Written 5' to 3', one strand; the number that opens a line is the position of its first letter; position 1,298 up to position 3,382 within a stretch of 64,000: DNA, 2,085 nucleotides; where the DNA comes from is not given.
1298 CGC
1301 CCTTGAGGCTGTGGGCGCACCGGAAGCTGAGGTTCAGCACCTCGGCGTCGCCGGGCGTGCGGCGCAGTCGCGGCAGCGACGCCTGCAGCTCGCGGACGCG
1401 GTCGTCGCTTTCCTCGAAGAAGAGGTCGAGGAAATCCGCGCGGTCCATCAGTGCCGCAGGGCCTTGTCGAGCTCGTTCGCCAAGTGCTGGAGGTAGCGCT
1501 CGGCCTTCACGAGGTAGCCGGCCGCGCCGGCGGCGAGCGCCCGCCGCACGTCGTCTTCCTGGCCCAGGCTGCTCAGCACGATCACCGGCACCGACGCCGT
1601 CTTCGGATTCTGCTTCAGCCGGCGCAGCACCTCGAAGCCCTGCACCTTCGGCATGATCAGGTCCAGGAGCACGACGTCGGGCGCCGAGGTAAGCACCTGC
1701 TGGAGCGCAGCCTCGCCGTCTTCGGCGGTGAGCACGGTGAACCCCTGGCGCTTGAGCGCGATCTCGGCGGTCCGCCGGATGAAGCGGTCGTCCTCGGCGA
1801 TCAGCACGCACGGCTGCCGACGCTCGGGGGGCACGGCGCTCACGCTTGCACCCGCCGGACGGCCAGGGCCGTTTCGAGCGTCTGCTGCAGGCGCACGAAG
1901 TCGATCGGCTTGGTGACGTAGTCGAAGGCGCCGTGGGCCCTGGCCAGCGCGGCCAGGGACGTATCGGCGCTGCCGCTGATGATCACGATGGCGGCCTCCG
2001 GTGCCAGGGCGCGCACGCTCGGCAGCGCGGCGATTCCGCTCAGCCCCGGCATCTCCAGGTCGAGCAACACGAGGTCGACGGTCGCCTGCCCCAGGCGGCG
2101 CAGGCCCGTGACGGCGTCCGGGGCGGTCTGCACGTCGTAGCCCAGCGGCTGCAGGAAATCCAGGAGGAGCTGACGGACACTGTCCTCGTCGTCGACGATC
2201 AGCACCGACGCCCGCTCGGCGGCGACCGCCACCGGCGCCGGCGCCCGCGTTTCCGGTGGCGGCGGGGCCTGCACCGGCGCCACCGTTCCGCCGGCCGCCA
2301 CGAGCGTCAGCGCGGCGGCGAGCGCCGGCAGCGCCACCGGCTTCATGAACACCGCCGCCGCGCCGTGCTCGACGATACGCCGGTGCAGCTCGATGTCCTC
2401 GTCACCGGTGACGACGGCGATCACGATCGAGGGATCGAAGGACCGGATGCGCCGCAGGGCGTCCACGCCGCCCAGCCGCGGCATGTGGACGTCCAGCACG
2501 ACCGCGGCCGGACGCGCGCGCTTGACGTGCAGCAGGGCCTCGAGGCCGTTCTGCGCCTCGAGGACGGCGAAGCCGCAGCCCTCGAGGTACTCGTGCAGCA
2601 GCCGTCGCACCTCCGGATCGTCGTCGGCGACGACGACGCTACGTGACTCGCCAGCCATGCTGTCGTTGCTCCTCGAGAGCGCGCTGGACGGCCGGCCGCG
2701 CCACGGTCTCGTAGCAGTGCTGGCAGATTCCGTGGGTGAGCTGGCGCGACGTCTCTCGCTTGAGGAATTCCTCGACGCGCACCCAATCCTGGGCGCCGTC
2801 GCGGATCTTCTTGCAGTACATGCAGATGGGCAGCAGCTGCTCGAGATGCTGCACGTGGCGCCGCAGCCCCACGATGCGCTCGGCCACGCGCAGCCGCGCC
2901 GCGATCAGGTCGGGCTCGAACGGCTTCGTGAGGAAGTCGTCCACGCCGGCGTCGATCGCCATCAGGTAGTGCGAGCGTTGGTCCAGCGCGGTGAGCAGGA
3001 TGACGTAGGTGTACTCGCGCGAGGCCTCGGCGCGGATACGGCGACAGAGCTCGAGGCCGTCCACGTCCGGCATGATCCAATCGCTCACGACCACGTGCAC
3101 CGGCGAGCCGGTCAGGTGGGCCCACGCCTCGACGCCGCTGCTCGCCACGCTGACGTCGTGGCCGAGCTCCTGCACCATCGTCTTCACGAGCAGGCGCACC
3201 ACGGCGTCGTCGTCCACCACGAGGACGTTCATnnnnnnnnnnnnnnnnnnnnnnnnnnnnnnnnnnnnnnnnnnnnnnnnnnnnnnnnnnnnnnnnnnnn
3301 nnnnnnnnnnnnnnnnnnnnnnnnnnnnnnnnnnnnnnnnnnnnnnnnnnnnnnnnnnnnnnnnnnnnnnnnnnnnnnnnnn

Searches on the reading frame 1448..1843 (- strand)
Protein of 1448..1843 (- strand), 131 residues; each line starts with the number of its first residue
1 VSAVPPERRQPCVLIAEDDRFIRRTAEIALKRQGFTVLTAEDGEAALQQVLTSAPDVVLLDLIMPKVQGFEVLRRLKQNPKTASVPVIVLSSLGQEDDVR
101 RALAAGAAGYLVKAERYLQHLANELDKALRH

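Call 56: search_protein_families(library=pfam, proteins=[window:1448-1843:-], max_evalue=0.00001)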
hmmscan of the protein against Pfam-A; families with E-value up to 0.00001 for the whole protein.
window:1448-1843:- (131 aa): 1 family
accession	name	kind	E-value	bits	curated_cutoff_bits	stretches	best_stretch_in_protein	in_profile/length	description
PF00072.30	Response_reg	-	2e-26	92.8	30.2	1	13-114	1-100/111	Response regulator receiver domain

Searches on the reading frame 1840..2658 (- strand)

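Call 56: search_protein_families(library=pfam, proteins=[window:1840-2658:-], max_evalue=0.00001)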
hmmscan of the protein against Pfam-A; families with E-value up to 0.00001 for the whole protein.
window:1840-2658:- (272 aa): 1 family
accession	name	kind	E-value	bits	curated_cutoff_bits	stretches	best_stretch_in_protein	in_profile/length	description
PF00072.30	Response_reg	-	5.3e-50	168.7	30.2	2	152-261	1-110/111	Response regulator receiver domain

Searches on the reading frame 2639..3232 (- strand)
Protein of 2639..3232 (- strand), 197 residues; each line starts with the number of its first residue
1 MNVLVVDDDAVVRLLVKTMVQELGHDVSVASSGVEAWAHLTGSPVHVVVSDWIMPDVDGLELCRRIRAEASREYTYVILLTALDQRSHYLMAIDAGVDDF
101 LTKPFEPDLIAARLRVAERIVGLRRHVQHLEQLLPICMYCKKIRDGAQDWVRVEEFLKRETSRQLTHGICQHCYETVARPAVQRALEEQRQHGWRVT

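Call 56: search_protein_families(library=pfam, proteins=[window:2639-3232:-], max_evalue=0.00001)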
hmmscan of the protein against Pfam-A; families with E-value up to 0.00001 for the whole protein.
window:2639-3232:- (197 aa): 1 family
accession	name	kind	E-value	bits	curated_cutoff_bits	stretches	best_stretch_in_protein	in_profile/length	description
PF00072.30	Response_reg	-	2.6e-26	92.4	30.2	1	3-114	1-110/111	Response regulator receiver domain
